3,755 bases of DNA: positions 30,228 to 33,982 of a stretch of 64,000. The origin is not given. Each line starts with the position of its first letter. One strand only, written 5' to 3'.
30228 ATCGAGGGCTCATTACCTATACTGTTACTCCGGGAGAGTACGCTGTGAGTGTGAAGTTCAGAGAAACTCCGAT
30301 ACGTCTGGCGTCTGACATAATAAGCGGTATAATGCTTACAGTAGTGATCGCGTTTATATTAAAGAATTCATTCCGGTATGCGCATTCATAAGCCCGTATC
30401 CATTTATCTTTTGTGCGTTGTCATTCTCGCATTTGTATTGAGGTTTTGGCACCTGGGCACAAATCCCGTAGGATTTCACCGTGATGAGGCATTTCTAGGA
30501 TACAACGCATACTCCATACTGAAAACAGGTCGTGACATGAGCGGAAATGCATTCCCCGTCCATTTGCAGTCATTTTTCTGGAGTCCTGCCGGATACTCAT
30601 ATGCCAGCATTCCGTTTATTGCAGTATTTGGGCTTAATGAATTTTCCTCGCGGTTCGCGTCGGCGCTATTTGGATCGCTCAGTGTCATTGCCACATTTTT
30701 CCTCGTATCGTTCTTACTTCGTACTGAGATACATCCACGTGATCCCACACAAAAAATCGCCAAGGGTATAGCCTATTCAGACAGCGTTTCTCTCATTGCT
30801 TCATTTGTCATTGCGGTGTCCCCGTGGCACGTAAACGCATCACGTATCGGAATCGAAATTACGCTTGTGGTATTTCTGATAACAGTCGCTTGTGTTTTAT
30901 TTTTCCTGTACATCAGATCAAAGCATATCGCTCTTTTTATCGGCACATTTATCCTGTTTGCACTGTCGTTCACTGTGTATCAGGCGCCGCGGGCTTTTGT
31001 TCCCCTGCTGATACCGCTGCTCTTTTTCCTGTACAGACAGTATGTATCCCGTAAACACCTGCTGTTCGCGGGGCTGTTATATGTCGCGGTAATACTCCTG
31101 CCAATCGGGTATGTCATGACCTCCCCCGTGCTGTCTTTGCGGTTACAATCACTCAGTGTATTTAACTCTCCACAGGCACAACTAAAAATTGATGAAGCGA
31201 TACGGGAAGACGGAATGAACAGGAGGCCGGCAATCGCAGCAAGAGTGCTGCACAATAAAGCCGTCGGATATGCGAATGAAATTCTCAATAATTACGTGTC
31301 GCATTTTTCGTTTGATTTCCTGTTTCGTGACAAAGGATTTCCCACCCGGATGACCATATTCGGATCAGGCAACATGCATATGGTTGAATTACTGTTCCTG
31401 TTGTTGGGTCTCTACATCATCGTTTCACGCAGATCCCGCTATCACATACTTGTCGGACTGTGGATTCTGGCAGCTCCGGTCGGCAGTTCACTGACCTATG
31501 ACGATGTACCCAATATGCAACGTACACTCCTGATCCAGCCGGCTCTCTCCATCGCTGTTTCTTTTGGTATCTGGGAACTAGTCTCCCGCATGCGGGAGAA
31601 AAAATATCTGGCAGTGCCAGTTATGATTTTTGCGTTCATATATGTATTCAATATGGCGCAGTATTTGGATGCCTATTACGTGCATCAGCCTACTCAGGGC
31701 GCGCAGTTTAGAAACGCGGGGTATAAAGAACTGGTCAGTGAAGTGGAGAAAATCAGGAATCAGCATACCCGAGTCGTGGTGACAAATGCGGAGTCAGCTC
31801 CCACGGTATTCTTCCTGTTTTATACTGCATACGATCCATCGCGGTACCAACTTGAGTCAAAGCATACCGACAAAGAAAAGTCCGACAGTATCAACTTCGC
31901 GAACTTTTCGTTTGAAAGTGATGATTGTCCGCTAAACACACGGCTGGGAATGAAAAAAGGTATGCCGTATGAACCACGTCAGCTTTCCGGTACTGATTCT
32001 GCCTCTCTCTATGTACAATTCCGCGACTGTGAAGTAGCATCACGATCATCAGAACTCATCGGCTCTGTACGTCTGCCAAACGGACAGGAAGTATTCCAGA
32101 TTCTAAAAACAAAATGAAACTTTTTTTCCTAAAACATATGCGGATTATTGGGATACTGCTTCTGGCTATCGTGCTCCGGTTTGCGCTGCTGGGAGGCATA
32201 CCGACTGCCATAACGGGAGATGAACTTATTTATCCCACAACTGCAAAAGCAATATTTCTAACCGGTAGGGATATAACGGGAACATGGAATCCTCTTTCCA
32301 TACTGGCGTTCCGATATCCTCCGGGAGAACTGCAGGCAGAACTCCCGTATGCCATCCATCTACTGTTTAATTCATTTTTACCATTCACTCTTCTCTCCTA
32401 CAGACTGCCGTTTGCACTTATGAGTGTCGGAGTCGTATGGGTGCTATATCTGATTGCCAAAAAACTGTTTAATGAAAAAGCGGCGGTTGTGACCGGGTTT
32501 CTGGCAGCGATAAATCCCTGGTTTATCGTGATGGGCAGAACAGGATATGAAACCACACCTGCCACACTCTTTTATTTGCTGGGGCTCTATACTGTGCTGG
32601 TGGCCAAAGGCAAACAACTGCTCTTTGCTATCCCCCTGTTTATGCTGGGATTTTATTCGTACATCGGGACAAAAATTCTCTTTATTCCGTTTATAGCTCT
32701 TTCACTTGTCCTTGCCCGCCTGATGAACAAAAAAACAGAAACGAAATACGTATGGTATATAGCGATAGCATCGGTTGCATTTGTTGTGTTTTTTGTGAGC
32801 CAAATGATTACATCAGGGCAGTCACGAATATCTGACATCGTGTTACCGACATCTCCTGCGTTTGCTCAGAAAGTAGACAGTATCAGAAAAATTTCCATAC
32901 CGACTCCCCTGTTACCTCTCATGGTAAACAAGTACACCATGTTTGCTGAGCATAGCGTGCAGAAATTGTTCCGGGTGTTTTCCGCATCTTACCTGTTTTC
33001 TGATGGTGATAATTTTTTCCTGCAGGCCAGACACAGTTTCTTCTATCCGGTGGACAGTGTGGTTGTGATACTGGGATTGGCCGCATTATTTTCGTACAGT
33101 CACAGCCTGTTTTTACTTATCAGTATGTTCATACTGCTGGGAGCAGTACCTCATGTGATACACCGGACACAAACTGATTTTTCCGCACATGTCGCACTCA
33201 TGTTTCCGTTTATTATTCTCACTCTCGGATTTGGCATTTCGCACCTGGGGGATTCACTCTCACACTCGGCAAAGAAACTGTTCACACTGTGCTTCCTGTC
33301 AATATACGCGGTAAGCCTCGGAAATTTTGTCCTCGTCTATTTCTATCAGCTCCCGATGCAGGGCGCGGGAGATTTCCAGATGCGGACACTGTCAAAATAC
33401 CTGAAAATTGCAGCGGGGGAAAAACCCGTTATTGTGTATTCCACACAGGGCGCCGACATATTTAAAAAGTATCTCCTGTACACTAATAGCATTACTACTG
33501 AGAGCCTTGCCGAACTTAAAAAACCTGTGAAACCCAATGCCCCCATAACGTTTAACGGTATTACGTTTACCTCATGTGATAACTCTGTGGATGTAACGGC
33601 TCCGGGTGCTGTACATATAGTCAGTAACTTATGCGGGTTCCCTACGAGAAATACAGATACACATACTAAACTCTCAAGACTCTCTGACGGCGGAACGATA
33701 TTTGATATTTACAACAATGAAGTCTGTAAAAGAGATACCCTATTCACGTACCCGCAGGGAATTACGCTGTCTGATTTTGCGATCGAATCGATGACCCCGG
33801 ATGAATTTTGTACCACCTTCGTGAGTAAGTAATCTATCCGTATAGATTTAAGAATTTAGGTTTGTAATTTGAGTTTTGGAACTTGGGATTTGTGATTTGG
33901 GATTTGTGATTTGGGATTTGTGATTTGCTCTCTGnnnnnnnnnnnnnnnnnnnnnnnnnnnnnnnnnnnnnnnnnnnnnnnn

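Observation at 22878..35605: Six PMT/ArnT-type (GT39/83-like) paralogs arranged as tandem pairs on both strands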

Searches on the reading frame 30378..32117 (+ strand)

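Call 3: search_protein_families(library=pfam, proteins=[window:30378-32117:+], max_evalue=0.01)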
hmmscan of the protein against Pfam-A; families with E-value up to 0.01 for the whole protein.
window:30378-32117:+ (579 aa): 1 family
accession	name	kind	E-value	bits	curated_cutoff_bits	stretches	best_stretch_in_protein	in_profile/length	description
PF13231.12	PMT_2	-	0.0064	17.2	26.1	0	133-242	47-156/160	Dolichyl-phosphate-mannose-protein mannosyltransferase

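Call 16: search_protein_families(library=ncbifam, proteins=[window:30378-32117:+], max_evalue=0.01)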
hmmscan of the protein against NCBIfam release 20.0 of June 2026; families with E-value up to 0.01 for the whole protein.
window:30378-32117:+ (579 aa): 1 family
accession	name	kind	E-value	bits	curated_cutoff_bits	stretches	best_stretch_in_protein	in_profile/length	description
TIGR03663.1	TIGR03663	subfamily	0.00016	20.8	126.25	1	10-200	3-162/435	flippase activity-associated protein Agl23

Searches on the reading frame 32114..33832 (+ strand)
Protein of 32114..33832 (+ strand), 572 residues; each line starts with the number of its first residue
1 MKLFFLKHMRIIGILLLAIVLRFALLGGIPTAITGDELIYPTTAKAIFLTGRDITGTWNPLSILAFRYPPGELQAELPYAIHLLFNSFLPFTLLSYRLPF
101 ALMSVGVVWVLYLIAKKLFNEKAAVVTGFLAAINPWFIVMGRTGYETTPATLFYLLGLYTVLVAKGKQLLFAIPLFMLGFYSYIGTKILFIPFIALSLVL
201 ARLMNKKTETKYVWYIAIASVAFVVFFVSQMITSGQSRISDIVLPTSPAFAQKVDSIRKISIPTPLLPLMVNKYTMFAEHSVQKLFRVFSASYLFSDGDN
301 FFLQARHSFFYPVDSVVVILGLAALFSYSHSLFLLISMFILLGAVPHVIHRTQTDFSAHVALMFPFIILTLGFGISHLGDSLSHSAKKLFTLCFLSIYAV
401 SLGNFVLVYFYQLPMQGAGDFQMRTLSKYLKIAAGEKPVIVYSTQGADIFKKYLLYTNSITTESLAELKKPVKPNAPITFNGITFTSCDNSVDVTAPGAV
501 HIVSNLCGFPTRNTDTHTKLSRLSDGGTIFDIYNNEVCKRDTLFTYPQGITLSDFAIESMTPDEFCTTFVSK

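Call 3: search_protein_families(library=pfam, proteins=[window:32114-33832:+], max_evalue=0.01)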
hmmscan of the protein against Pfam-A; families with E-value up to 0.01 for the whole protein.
window:32114-33832:+ (572 aa): 1 family
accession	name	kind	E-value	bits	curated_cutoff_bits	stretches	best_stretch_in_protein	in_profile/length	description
PF13231.12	PMT_2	-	2.3e-11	44.6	26.1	1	84-225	12-153/160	Dolichyl-phosphate-mannose-protein mannosyltransferase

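Call 16: search_protein_families(library=ncbifam, proteins=[window:32114-33832:+], max_evalue=0.01)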
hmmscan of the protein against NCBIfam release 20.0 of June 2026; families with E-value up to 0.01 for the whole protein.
window:32114-33832:+ (572 aa): 0 families
